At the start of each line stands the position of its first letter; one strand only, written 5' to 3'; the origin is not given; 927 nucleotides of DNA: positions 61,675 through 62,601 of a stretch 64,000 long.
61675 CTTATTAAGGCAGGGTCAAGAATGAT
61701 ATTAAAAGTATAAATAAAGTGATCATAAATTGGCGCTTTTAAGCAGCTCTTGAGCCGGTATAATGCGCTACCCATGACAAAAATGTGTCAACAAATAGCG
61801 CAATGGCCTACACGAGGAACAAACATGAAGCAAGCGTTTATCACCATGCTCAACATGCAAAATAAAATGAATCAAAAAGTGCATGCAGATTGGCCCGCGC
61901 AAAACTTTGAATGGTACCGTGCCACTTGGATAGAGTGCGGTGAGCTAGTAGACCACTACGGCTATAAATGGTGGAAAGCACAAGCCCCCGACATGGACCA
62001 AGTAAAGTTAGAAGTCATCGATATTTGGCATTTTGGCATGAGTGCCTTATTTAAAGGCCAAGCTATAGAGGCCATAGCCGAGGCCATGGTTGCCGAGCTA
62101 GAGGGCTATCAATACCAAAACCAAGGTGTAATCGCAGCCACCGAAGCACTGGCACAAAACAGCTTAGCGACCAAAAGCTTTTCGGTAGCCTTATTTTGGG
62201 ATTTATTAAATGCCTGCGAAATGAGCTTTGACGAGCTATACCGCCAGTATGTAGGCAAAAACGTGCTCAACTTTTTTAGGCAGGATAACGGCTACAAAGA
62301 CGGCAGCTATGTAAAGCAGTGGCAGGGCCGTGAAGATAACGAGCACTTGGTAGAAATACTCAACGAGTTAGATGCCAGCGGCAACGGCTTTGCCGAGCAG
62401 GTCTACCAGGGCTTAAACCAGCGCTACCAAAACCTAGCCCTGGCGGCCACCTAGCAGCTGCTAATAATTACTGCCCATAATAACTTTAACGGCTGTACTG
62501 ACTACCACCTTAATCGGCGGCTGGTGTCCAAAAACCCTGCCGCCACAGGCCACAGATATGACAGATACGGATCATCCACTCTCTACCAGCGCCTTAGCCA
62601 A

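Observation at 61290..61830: Perfect inverted pair of consensus DnaA boxes (plus a third box) in an AT-rich gap upstream of a dUTPase gene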

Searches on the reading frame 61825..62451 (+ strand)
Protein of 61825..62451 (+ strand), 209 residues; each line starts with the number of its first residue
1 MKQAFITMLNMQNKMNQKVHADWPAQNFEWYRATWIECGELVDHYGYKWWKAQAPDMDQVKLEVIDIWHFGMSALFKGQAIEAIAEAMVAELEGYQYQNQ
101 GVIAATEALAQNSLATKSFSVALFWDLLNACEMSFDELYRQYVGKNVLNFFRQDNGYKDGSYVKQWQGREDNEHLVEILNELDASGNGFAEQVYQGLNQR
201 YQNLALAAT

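Call 15: find_encoding_contigs(protein=window:61825-62451:+, flank=10000, max_places=10)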
Protein window:61825-62451:+ (209 aa): no gene with exactly this product is on record in the collection.

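Call 19: search_protein_families(library=pfam, proteins=[window:61825-62451:+])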
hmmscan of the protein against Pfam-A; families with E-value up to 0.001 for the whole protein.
window:61825-62451:+ (209 aa): 1 family
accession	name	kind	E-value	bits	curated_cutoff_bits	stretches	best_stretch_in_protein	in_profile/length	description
PF08761.16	dUTPase_2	-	4.1e-30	105.6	22.9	1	7-157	4-162/162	dUTPase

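Call 21: find_homologous_proteins(query=window:61825-62451:+, max_evalue=1e-20)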
Query window:61825-62451:+ (209 aa): 7721 proteins with E <= 1e-20 among 7840 candidates; the best 120 are listed.
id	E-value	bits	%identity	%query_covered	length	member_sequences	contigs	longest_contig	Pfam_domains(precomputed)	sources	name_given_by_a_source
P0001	9.2e-133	458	96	100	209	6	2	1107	PF08761.17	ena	-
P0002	1.3e-117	409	86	99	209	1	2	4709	PF08761.17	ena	-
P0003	1.8e-113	395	82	99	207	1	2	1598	PF08761.17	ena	-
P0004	5.8e-113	394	83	99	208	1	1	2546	PF08761.17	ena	-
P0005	2.4e-106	372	77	99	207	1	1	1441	PF08761.17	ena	-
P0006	1.6e-104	366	78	98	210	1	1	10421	PF08761.17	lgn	-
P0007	2.5e-103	362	76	98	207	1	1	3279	PF08761.17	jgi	jgi:dimeric dUTPase (all-alpha-NTP-PPase superfamily)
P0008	7.3e-103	361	78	98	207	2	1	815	PF08761.17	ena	-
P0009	8.2e-103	361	77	98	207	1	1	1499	PF08761.17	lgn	-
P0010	9.2e-103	360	78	97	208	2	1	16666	PF08761.17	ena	-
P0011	1.2e-102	360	77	98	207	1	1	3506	PF08761.17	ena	-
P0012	3.1e-102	359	75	99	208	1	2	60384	PF08761.17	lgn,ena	-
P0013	1.1e-101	357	76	96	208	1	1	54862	PF08761.17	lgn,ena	-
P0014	1.2e-101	357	75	99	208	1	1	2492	PF08761.17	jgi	jgi:dimeric dUTPase (all-alpha-NTP-PPase superfamily)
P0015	1.4e-101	357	76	98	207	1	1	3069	PF08761.17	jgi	jgi:dimeric dUTPase (all-alpha-NTP-PPase superfamily)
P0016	2.0e-101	356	76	99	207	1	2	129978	PF08761.17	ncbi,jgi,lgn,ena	-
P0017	2.2e-101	356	74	100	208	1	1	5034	PF08761.17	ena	-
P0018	3.4e-101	355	75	98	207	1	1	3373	PF08761.17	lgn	-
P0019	3.8e-101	355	74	100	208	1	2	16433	PF08761.17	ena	-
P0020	4.5e-101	355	75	98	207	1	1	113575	PF08761.17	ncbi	-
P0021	5.5e-101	355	76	98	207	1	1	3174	PF08761.17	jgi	jgi:dimeric dUTPase (all-alpha-NTP-PPase superfamily)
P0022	1.4e-100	353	75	98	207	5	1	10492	PF08761.17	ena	-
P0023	1.4e-100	353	75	97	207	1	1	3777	PF08761.17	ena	-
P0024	1.5e-100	353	75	98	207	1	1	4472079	PF08761.17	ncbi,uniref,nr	ncbi:dUTP diphosphatase [Oceanicoccus sagamiensis]|uniref:dUTP diphosphatase n=1 Tax=Oceanicoccus sa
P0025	1.9e-100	353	74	98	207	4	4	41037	PF08761.17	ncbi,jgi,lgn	ncbi:MAG: dimeric dUTPase (all-alpha-NTP-PPase superfamily) [Oceanicoccus sp.]|jgi:dimeric dUTPase (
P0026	3.2e-100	352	74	100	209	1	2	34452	PF08761.17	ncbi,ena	ncbi:MAG: dUTP diphosphatase [Pseudomonadales bacterium]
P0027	4.2e-100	352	74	98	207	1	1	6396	PF08761.17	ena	-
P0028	6.6e-100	351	75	98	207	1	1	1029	PF08761.17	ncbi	-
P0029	7.2e-100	351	74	98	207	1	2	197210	PF08761.17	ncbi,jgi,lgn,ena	ncbi:MAG: dUTP diphosphatase [Spongiibacteraceae bacterium]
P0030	9.2e-100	351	75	98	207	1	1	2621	PF08761.17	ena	-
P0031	9.5e-100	351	74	99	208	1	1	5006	PF08761.17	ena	-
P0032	1.2e-99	350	75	98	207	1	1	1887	PF08761.17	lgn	-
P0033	1.2e-99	350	75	98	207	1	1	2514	PF08761.17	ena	-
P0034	1.3e-99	350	75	98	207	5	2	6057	PF08761.17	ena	-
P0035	3.3e-99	349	74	98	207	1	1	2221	PF08761.17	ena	-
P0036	4.1e-99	348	76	98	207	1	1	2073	PF08761.17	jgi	jgi:dimeric dUTPase (all-alpha-NTP-PPase superfamily)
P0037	1.1e-98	347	74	98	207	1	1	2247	PF08761.17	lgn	-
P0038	1.3e-98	347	74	98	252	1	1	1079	PF08761.17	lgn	-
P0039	2.1e-98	346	75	97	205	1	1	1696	PF08761.17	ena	-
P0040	2.5e-98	346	75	98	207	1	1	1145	PF08761.17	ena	-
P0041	3.5e-98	345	74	98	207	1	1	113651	PF08761.17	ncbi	-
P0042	3.6e-98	345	73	98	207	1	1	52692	PF08761.17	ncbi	-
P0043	5.9e-98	345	76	97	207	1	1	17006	PF08761.17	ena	-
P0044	6.0e-98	345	74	97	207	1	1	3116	PF08761.17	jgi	jgi:dimeric dUTPase (all-alpha-NTP-PPase superfamily)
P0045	8.4e-98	344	73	98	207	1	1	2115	PF08761.17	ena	-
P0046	9.5e-98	344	76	96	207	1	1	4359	PF08761.17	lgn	-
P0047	9.5e-98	344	75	99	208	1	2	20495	PF08761.17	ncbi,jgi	ncbi:MAG: dimeric dUTPase (all-alpha-NTP-PPase superfamily) [Oceanicoccus sp.]|jgi:dimeric dUTPase (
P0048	1.1e-97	344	74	98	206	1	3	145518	PF08761.17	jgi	jgi:dUTPase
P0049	1.5e-97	343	71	99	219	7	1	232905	PF08761.17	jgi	jgi:dimeric dUTPase (all-alpha-NTP-PPase superfamily)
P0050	1.6e-97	343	74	98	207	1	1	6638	PF08761.17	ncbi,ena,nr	ncbi:MAG TPA: dUTP diphosphatase [Porticoccus sp.]|nr:dUTP diphosphatase [Porticoccus sp.]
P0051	1.7e-97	343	73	98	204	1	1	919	PF08761.17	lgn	-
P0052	1.9e-97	343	74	98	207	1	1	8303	PF08761.17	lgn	-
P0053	2.0e-97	343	76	96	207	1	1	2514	PF08761.17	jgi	jgi:dimeric dUTPase (all-alpha-NTP-PPase superfamily)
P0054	2.7e-97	343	73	98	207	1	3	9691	PF08761.17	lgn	-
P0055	3.8e-97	342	73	98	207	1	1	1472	PF08761.17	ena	-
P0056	5.8e-97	341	72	97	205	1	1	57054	PF08761.17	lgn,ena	-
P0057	6.7e-97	341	72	98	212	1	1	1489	PF08761.17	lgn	-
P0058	7.1e-97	341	73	96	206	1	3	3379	PF08761.17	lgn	-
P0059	9.6e-97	341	72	98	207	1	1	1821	PF08761.17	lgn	-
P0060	9.8e-97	341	72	100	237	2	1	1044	PF08761.17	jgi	jgi:dimeric dUTPase (all-alpha-NTP-PPase superfamily)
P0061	1.5e-96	340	72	98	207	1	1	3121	PF08761.17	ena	-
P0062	1.6e-96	340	74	96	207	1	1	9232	PF08761.17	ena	-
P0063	1.7e-96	340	74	96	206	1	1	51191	PF08761.17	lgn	-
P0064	1.9e-96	340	72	98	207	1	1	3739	PF08761.17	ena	-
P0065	2.7e-96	339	74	96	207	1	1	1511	PF08761.17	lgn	-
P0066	3.6e-96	339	71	98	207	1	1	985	PF08761.17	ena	-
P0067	4.0e-96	339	74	96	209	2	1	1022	PF08761.17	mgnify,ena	mgnify:CR=1 FL=1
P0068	6.7e-96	338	73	98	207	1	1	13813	PF08761.17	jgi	jgi:dimeric dUTPase (all-alpha-NTP-PPase superfamily)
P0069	7.5e-96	338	72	98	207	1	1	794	PF08761.17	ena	-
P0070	9.5e-96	337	74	96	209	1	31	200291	PF08761.17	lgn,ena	-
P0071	1.3e-95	337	74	96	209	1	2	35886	PF08761.17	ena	-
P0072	1.6e-95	337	72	98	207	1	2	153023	PF08761.17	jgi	jgi:dimeric dUTPase (all-alpha-NTP-PPase superfamily)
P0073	1.9e-95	336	73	96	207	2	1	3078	PF08761.17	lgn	-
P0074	2.9e-95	336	74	96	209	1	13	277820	PF08761.17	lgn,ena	-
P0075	2.9e-95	336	71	98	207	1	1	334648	PF08761.17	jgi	jgi:dimeric dUTPase (all-alpha-NTP-PPase superfamily)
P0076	3.3e-95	336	70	98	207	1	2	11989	PF08761.17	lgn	-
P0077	3.9e-95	336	70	98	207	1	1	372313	PF08761.17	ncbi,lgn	-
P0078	5.0e-95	335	73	97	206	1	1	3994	PF08761.17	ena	-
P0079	5.4e-95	335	71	98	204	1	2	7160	PF08761.17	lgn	-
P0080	6.2e-95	335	71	98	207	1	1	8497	PF08761.17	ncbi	-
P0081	7.1e-95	335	74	96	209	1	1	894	PF08761.17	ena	-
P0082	7.9e-95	334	73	96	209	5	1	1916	PF08761.17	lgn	-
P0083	9.9e-95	334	73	96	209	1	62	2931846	PF08761.17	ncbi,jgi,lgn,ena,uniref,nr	ncbi:hypothetical protein GP2143_06604 [marine gamma proteobacterium HTCC2143]|jgi:dimeric dUTPase (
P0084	1.0e-94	334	73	96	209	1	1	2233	PF08761.17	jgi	-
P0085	1.1e-94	334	73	96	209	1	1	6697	PF08761.17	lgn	-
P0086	1.5e-94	334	69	100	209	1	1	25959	PF08761.17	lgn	-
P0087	1.8e-94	333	73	96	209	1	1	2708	PF08761.17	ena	-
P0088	1.9e-94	333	72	98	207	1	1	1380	PF08761.17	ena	-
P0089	2.5e-94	333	73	96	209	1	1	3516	PF08761.17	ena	-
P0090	3.2e-94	333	71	98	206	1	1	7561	PF08761.17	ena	-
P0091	3.4e-94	332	71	98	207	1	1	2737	PF08761.17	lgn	-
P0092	3.6e-94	332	73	96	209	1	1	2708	PF08761.17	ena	-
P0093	3.7e-94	332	69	98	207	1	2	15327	PF08761.17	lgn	-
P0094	6.2e-94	332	73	96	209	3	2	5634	PF08761.17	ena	-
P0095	6.3e-94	332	69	100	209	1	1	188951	PF08761.17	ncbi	-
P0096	6.3e-94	332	73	96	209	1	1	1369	PF08761.17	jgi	-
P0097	6.5e-94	331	73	96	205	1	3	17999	PF08761.17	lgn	-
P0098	8.0e-94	331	69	97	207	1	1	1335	PF08761.17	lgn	-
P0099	9.5e-94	331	73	96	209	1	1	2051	PF08761.17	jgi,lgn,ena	jgi:dimeric dUTPase (all-alpha-NTP-PPase superfamily)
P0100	1.0e-93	331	70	98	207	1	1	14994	PF08761.17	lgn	-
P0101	1.6e-93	330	71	98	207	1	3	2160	PF08761.17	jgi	jgi:dimeric dUTPase (all-alpha-NTP-PPase superfamily)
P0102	1.6e-93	330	70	98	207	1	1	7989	PF08761.17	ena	-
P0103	2.0e-93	330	69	100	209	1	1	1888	PF08761.17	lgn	-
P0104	2.3e-93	330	71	98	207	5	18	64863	PF08761.17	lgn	-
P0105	2.8e-93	329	71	98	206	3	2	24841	PF08761.17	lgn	-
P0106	3.3e-93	329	69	98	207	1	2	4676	PF08761.17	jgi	jgi:dimeric dUTPase (all-alpha-NTP-PPase superfamily)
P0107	6.4e-93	328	70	98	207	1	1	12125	PF08761.17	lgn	-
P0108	7.9e-93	328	68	99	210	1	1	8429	PF08761.17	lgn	-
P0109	9.5e-93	328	71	97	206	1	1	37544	PF08761.17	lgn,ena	-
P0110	1.0e-92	328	67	99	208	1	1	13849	PF08761.17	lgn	-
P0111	1.9e-92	327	71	98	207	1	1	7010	PF08761.17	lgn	-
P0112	3.5e-92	326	71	98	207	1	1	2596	PF08761.17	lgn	-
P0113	4.8e-92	325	69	99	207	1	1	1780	PF08761.17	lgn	-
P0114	5.8e-92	325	69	96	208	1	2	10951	PF08761.17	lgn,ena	-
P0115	8.4e-92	325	71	98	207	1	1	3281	PF08761.17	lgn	-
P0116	9.8e-92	324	68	98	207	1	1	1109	PF08761.17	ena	-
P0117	1.7e-91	324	69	98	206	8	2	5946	PF08761.17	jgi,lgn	jgi:dimeric dUTPase (all-alpha-NTP-PPase superfamily)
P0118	1.9e-91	323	69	100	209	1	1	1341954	PF08761.17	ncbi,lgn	-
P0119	2.0e-91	323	68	98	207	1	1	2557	PF08761.17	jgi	jgi:dimeric dUTPase (all-alpha-NTP-PPase superfamily)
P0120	2.7e-91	323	69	98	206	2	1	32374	PF08761.17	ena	-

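Call 26: find_related_loci(query=A1, collection=genome_contigs, flank=6000)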
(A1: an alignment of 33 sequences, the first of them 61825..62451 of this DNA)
Query A1 (209 aa) in genome_contigs; peptide patterns used: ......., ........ (x = any residue, [..] = any of these).
599 stretches matched a pattern (row limit reached: there are more); 558 encode a relative of the query (tblastn E <= 1e-3); the best 80 are kept; 80 distinct loci.
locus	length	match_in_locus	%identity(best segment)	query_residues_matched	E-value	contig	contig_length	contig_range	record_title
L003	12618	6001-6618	78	1-205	7e-109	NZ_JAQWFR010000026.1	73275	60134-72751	MAG: Oceanicoccus sp. isolate cluster1_bin.102 k141_523706, whole genome shotgun sequence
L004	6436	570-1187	74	1-205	1e-105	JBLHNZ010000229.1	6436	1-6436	MAG: Oceanicoccus sp. isolate 3300055726_31 Ga0535650_0023709, whole genome shotgun sequence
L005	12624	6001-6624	75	1-207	7e-104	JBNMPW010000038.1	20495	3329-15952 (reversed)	MAG: Oceanicoccus sp. isolate 3300046534_145 Ga0491194_0005118, whole genome shotgun sequence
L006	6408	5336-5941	74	1-201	6e-101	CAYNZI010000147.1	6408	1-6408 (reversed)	MAG TPA_asm: uncultured Spongiibacteraceae bacterium isolate binchicken_co67_113 genome assembly, contig: NODE_14144_len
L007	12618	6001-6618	70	1-205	4e-100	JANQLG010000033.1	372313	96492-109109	MAG: Spongiibacteraceae bacterium isolate PL25a_bin.51 k99_5123552, whole genome shotgun sequence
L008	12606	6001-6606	73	1-201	7e-100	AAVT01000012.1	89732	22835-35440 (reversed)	Marine gamma proteobacterium HTCC2143 1100111000148, whole genome shotgun sequence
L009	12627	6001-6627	69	1-208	7e-99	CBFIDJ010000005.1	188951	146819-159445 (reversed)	MAG: Oceanicoccus sp. isolate Co_bin_682_strict genome assembly, contig: Co_bin_682_strict_c5, whole genome shotgun sequ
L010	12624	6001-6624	68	1-208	2e-95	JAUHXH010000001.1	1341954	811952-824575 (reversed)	MAG: Gammaproteobacteria bacterium isolate 2_bin.53 NODE_2_length_1341954_cov_2.398168, whole genome shotgun sequence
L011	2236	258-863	67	2-202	1e-95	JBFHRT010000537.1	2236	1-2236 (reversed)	MAG: Spongiibacteraceae bacterium isolate Mix_sand08.2021.06.Z.54 k141_558210_length_2236_cov_14.5241, whole genome shot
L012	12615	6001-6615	65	1-204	2e-91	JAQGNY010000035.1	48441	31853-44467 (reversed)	MAG: Verrucomicrobiaceae bacterium isolate RYN_599 scaffold_1564028, whole genome shotgun sequence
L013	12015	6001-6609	65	1-202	3e-91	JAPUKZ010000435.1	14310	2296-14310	MAG: Gammaproteobacteria bacterium isolate KW1-S15_72 KW1-S15_72_cg435, whole genome shotgun sequence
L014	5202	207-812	63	1-201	2e-90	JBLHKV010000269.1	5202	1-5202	MAG: Halieaceae bacterium isolate 3300054698_149 Ga0535670_0037945, whole genome shotgun sequence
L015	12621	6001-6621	64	1-206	8e-90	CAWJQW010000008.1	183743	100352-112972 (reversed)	MAG: uncultured Gammaproteobacteria bacterium isolate MFD03804.bin.2.195 genome assembly, contig: contig_21065, whole ge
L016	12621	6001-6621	64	1-206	9e-90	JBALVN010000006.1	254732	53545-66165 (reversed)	MAG: Halioglobus sp. isolate 5NakV-09 NODE_6_length_254732_cov_31.180986, whole genome shotgun sequence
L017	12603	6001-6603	67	2-201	1e-89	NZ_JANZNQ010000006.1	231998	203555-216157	Zhongshania aquatica strain BJYM1 NODE_6_length_231998_cov_92.906974, whole genome shotgun sequence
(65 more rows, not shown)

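Call 39: search_protein_families(library=pfam, proteins=[L008:3324-5075:+, L008:5107-5418:-, L008:6664-7533:+, L008:7533-7901:+, L008:8208-9347:-, L008:9447-10460:+, L008:10474-11505:-, L008:2745-3236:-, L008:1967-2701:-, L003:3963-4601:+])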
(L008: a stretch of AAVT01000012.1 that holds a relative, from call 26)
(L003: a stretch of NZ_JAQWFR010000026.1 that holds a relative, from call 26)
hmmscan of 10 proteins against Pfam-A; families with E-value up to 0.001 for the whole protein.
L008:3324-5075:+ (584 aa): 3 families
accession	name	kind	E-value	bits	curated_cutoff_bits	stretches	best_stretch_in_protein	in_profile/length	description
PF00749.27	tRNA-synt_1c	-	2.6e-105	352.3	23.4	1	53-363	1-313/314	tRNA synthetases class I (E and Q), catalytic domain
PF03950.23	tRNA-synt_1c_C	-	5.9e-26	91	23.9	1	366-469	1-88/91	tRNA synthetases class I (E and Q), anti-codon binding domain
PF20974.2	tRNA-synt_1c_C2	-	8.6e-21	74.8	23.9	1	489-563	1-69/69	tRNA synthetases class I (E and Q), anti-codon binding domain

L008:5107-5418:- (103 aa): 0 families

L008:6664-7533:+ (290 aa): 1 family
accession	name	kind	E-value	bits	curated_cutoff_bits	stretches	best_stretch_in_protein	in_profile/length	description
PF03374.19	ANT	-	4.5e-05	24.2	25.3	0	8-42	23-59/108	Phage antirepressor protein KilAC domain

L008:7533-7901:+ (123 aa): 0 families

L008:8208-9347:- (379 aa): 7 families
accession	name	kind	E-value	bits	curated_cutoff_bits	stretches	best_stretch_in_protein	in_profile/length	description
PF05958.17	tRNA_U5-meth_tr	-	1.6e-158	527.9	23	1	23-374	2-357/357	tRNA (Uracil-5-)-methyltransferase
PF09445.16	Methyltransf_15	-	1.4e-06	28.4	22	1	223-317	5-88/165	RNA cap guanine-N2 methyltransferase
PF13649.12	Methyltransf_25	-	5.1e-06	27.5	27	1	224-279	3-59/97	Methyltransferase domain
PF13847.12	Methyltransf_31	-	3.6e-05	23.9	27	1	222-285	7-72/145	Methyltransferase domain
PF05175.20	MTS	-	7.1e-05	23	23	1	215-273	30-88/170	Methyltransferase small domain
PF02390.23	Methyltransf_4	-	0.00033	20.6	24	0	222-281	5-67/173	Putative methyltransferase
PF08241.18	Methyltransf_11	-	0.00063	20.8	21.2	0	227-277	5-53/95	Methyltransferase domain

L008:9447-10460:+ (338 aa): 10 families
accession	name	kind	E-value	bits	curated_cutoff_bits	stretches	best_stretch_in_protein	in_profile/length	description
PF16363.11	GDP_Man_Dehyd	-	7.2e-60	203.6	27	1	6-324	1-330/332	GDP-mannose 4,6 dehydratase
PF01370.27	Epimerase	-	3.6e-59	200.5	20.9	1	5-263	1-240/240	NAD dependent epimerase/dehydratase family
PF01073.25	3Beta_HSD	-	7.1e-17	61.8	22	1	6-160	1-156/280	3-beta hydroxysteroid dehydrogenase/isomerase family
PF02719.21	Polysacc_synt_2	-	5.9e-14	52.4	20.2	1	5-178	1-168/293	Polysaccharide biosynthesis protein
PF04321.23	RmlD_sub_bind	-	1e-11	44.9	27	1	3-163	1-138/287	RmlD substrate binding domain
PF08659.16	KR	-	6.9e-09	36.3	22.6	1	5-133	3-144/180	KR domain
PF00106.31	adh_short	-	1.7e-08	34.6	26.6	1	5-90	3-92/195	short chain dehydrogenase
PF13460.12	NAD_binding_10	-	4.4e-06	27.1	27.2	1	9-172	1-139/184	NAD(P)H-binding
PF05368.20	NmrA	-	8.7e-05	22.7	27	0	4-84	4-78/298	NmrA-like family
PF07993.18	NAD_binding_4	-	0.00095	18.8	20.1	0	7-163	1-190/258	Male sterility protein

L008:10474-11505:- (343 aa): 2 families
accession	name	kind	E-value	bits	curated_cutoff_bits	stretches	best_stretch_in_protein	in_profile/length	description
PF02885.22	Glycos_trans_3N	-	6.7e-19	67.8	26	1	30-87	6-62/63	Glycosyl transferase family, helical bundle domain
PF00591.27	Glycos_transf_3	-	2.6e-07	31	27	1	116-262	23-167/253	Glycosyl transferase family, a/b domain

L008:2745-3236:- (163 aa): 1 family
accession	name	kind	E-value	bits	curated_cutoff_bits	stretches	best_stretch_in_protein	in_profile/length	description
PF00160.26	Pro_isomerase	-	4.7e-49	167.1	21.7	1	2-159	3-157/159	Cyclophilin type peptidyl-prolyl cis-trans isomerase/CLD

L008:1967-2701:- (244 aa): 2 families
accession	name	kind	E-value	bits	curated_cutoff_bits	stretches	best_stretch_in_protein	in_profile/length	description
PF00149.33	Metallophos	-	1.9e-12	48.5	21.5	1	2-198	3-191/191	Calcineurin-like phosphoesterase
PF12850.12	Metallophos_2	-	8.7e-07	29.5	27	0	3-132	4-106/154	Calcineurin-like phosphoesterase superfamily domain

L003:3963-4601:+ (213 aa): 5 families
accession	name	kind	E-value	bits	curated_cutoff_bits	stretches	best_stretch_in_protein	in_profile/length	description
PF13417.12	GST_N_3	-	3.3e-21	75.8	22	1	4-76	1-73/75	Glutathione S-transferase, N-terminal domain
PF13409.12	GST_N_2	-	2.1e-16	60.7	25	1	9-72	1-69/70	Glutathione S-transferase, N-terminal domain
PF02798.26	GST_N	-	1.9e-10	41.4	20.9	1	9-71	10-75/76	Glutathione S-transferase, N-terminal domain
PF17172.10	GST_N_4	-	2.6e-06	28.5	30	1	11-101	1-85/99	Glutathione S-transferase N-terminal domain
PF14497.11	GST_C_3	-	2e-05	25.2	21.6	1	111-197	5-95/104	Glutathione S-transferase, C-terminal domain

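Call 42: find_encoding_contigs(protein=P0024, flank=6000, max_places=3)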
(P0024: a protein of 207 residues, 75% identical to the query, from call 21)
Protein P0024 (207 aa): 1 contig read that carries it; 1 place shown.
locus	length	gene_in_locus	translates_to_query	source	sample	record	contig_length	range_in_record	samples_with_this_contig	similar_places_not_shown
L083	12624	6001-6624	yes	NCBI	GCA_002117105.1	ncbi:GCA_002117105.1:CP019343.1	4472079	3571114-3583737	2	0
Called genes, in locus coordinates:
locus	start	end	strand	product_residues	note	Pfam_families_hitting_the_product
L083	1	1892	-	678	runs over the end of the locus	PF01011:PQQ, PF13570:Beta-prop_ACSF4 (faint), PF13360:PQQ_2 (weak)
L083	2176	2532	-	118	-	-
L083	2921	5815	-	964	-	PF07696:7TMR-DISMED2, PF07695:7TMR-DISM_7TM, PF00512:HisKA, PF02518:HATPase_c, PF00072:Response_reg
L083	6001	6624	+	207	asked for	PF08761:dUTPase_2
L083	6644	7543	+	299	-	-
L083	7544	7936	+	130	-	-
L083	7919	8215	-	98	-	PF01329:Pterin_4a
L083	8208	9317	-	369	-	PF05958:tRNA_U5-meth_tr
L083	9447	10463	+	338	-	PF00106:adh_short, PF01073:3Beta_HSD, PF01370:Epimerase, PF02719:Polysacc_synt_2, PF04321:RmlD_sub_bind, PF08659:KR, PF13460:NAD_binding_10 (weak), PF16363:GDP_Man_Dehyd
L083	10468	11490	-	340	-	PF02885:Glycos_trans_3N, PF00591:Glycos_transf_3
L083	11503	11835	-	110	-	PF04358:DsrC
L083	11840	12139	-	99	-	PF04077:DsrH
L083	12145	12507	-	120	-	PF02635:DsrE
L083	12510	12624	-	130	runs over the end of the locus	PF02635:DsrE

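Call 66: search_protein_families(library=ncbifam, proteins=[L083:2176-2532:-], max_evalue=0.01)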
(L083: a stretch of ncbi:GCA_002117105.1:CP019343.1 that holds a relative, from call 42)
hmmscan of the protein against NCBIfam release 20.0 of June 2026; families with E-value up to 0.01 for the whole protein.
L083:2176-2532:- (118 aa): 0 families
